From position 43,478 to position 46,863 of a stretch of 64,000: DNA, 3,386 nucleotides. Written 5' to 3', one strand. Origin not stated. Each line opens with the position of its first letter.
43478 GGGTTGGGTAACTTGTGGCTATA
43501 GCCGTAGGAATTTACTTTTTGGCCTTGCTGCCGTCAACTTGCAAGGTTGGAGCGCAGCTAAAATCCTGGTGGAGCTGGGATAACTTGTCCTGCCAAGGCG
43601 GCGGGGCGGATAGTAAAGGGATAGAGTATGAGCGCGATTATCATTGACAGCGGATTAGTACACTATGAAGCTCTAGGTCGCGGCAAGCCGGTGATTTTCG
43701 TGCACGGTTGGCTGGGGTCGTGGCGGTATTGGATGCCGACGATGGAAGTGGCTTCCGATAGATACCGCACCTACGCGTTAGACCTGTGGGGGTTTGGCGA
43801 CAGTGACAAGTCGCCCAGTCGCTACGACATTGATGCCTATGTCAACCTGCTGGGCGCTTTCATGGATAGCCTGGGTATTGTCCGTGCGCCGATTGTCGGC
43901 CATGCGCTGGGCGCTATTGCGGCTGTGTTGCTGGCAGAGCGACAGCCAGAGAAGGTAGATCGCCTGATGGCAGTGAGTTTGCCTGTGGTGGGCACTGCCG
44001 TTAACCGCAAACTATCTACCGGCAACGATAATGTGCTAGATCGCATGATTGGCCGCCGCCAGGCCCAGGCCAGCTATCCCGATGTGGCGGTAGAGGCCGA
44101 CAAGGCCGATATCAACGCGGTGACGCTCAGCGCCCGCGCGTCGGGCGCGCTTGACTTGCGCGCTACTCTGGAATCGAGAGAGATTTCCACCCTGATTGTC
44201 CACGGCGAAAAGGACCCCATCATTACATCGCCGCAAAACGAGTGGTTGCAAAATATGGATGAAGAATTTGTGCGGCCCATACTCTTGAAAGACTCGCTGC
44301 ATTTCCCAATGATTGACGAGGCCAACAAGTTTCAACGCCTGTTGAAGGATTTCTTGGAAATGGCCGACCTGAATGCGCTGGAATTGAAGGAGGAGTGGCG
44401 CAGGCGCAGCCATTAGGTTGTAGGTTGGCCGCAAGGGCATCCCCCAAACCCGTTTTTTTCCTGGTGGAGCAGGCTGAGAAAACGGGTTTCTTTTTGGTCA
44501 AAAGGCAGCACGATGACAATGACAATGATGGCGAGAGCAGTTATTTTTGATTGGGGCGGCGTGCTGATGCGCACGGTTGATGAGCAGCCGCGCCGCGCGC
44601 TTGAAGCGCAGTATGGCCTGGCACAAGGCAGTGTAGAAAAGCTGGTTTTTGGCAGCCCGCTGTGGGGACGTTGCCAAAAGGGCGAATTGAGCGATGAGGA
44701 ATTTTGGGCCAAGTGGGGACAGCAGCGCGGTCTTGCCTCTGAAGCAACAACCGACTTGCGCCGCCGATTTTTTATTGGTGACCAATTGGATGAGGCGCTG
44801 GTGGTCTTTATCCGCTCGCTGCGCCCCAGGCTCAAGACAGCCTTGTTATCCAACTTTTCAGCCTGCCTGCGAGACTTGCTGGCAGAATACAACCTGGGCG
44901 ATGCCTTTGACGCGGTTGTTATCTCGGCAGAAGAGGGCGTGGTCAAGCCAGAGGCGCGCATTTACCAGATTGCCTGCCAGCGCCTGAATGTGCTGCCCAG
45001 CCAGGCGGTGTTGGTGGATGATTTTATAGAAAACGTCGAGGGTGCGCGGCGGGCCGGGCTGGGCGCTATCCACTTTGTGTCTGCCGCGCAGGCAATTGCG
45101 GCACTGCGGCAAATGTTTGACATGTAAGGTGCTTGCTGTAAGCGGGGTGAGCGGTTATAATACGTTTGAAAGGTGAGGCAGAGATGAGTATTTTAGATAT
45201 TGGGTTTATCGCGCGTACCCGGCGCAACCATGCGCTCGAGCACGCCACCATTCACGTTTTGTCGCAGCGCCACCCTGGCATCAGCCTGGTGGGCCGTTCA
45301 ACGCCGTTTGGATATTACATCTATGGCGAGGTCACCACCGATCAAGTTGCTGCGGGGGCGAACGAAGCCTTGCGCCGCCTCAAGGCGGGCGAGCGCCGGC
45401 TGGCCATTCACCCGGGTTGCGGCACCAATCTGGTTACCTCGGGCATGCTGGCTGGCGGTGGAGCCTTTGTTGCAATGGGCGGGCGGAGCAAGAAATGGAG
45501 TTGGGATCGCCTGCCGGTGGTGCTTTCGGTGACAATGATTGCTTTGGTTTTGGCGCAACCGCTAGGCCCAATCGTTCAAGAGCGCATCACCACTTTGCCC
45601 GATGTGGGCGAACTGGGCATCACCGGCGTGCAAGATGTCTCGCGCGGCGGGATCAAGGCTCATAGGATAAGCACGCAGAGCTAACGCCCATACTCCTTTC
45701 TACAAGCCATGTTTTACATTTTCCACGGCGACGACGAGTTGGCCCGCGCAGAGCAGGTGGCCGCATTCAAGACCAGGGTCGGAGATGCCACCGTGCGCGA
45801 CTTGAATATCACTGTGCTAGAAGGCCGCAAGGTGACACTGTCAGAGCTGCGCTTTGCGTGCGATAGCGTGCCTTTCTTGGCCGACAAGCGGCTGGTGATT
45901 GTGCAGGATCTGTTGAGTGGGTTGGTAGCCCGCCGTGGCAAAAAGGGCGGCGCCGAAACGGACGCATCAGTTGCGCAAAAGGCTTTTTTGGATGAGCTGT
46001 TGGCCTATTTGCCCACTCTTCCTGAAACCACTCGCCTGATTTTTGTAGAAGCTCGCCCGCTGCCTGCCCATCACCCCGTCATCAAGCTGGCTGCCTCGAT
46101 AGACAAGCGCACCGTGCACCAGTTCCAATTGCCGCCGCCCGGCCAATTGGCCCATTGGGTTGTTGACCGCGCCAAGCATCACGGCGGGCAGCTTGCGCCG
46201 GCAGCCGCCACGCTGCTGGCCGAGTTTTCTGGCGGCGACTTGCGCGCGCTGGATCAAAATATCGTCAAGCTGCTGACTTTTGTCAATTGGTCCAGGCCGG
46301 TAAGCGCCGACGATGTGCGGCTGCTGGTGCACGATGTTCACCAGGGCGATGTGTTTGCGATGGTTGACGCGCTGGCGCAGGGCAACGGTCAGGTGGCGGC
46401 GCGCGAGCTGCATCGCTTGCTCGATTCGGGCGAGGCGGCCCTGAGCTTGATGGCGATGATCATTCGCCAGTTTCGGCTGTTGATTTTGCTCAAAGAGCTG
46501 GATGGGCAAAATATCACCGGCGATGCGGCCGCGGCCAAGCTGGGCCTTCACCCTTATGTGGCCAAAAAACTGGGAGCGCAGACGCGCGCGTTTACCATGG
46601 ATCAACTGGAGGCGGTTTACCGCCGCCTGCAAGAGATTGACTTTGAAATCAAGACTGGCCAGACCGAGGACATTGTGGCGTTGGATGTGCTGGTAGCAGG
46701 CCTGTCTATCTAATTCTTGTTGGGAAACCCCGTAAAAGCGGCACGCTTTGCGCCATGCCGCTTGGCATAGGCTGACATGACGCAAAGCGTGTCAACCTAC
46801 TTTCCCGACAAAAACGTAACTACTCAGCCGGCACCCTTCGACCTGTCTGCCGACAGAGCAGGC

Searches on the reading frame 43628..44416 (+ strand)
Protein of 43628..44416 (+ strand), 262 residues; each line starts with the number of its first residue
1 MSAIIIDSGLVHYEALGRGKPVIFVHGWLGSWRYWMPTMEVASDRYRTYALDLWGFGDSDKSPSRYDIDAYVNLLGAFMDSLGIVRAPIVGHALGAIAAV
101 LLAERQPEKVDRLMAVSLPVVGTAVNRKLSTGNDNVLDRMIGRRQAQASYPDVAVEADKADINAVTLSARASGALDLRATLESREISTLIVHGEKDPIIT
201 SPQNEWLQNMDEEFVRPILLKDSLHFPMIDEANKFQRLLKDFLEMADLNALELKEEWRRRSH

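Call 62: search_protein_families(library=pfam, proteins=[window:43628-44416:+], max_evalue=0.001)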
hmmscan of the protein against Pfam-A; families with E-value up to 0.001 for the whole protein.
window:43628-44416:+ (262 aa): 4 families
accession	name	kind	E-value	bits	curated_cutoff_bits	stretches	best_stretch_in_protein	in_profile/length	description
PF00561.26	Abhydrolase_1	-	3.9e-22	79.5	25.8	1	20-120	1-107/245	alpha/beta hydrolase fold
PF12697.13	Abhydrolase_6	-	7.2e-15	56.7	26.3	1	22-231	1-210/217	Alpha/beta hydrolase family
PF12146.15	Hydrolase_4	-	4.7e-10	39.6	27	1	22-216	7-223/239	Serine aminopeptidase, S33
PF07819.20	PGAP1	-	0.00024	21.4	24.3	0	89-200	95-201/233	PGAP1-like alpha/beta domain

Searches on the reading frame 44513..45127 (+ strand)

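Call 62: search_protein_families(library=pfam, proteins=[window:44513-45127:+], max_evalue=0.001)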
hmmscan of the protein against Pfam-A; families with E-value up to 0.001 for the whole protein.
window:44513-45127:+ (204 aa): 3 families
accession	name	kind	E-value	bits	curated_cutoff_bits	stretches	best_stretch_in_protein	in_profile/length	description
PF00702.32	Hydrolase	-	1.4e-16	61.9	26.4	1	8-182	2-191/191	haloacid dehalogenase-like hydrolase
PF13419.12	HAD_2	-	2.9e-08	34.5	23.8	1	118-186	108-176/178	Haloacid dehalogenase-like hydrolase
PF13242.12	Hydrolase_like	-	0.00037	20.8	22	0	145-186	4-46/75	HAD-hyrolase-like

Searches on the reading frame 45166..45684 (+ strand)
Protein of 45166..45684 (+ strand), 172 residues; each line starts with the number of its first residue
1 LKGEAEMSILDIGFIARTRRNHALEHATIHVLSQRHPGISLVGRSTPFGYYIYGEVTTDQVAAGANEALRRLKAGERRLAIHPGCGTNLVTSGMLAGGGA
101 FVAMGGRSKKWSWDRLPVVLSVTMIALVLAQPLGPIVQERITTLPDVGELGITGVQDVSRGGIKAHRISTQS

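Call 62: search_protein_families(library=pfam, proteins=[window:45166-45684:+], max_evalue=0.001)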
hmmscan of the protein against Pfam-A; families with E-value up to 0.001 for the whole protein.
window:45166-45684:+ (172 aa): 1 family
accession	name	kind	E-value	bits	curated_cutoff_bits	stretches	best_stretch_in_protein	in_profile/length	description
PF19928.4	DUF6391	-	1.8e-42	145.1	33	1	17-155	1-134/134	Domain of unknown function (DUF6391)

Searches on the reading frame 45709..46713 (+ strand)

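Call 62: search_protein_families(library=pfam, proteins=[window:45709-46713:+], max_evalue=0.001)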
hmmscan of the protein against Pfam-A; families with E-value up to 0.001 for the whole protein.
window:45709-46713:+ (334 aa): 2 families
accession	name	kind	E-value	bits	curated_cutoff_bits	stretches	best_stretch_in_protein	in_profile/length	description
PF21694.2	DNA_pol3_delta_C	-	5.8e-30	104.2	27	1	214-330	3-119/121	DNA polymerase III delta subunit, C-terminal domain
PF06144.19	DNA_pol3_delta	-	3.7e-07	30.6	21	1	3-113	1-99/124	DNA polymerase III, delta subunit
